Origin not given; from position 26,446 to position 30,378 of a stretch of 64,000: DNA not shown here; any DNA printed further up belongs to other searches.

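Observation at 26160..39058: Sequence-conserved terminator family B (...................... + T-run), five copies including a stem-dead copy and an internally duplicated copy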

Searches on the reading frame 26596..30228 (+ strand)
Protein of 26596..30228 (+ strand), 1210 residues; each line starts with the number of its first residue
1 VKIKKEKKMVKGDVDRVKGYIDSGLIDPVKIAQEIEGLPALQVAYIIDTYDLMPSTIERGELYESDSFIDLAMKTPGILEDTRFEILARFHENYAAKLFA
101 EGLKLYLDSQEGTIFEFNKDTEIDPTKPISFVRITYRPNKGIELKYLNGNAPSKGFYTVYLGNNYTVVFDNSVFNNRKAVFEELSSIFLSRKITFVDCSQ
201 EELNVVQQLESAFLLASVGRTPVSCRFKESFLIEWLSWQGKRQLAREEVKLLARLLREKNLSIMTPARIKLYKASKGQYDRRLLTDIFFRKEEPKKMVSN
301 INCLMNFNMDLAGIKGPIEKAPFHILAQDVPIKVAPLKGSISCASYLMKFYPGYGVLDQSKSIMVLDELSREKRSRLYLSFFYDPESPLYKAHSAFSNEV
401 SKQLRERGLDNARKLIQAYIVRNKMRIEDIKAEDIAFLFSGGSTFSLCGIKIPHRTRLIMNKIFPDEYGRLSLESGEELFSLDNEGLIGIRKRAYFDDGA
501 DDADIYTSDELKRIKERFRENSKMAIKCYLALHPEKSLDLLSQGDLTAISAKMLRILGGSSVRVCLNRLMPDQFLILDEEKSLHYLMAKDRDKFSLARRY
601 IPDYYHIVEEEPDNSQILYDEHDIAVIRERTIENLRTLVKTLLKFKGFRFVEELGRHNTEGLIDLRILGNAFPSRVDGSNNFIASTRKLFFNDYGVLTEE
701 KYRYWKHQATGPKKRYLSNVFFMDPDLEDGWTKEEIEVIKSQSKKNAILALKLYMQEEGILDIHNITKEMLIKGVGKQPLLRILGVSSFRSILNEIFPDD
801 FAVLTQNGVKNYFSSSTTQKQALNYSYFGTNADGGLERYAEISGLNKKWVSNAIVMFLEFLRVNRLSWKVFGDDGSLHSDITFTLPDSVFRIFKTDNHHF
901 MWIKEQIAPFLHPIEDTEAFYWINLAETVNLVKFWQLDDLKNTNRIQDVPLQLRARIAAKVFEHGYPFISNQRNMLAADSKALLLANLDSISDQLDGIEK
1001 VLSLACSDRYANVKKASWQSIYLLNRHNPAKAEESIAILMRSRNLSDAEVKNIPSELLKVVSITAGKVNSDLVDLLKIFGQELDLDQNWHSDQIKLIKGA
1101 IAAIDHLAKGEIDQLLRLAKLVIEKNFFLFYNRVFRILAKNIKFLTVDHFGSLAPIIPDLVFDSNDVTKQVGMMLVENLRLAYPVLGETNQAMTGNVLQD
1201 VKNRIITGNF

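Call 12: search_protein_families(library=ncbifam, proteins=[window:26596-30228:+])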
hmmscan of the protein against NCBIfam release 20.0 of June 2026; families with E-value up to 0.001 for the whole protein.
window:26596-30228:+ (1210 aa): 0 families

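Call 18: search_protein_families(library=pfam, proteins=[window:26596-30228:+], max_evalue=0.01)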
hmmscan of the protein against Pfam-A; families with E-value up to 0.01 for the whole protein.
window:26596-30228:+ (1210 aa): 0 families
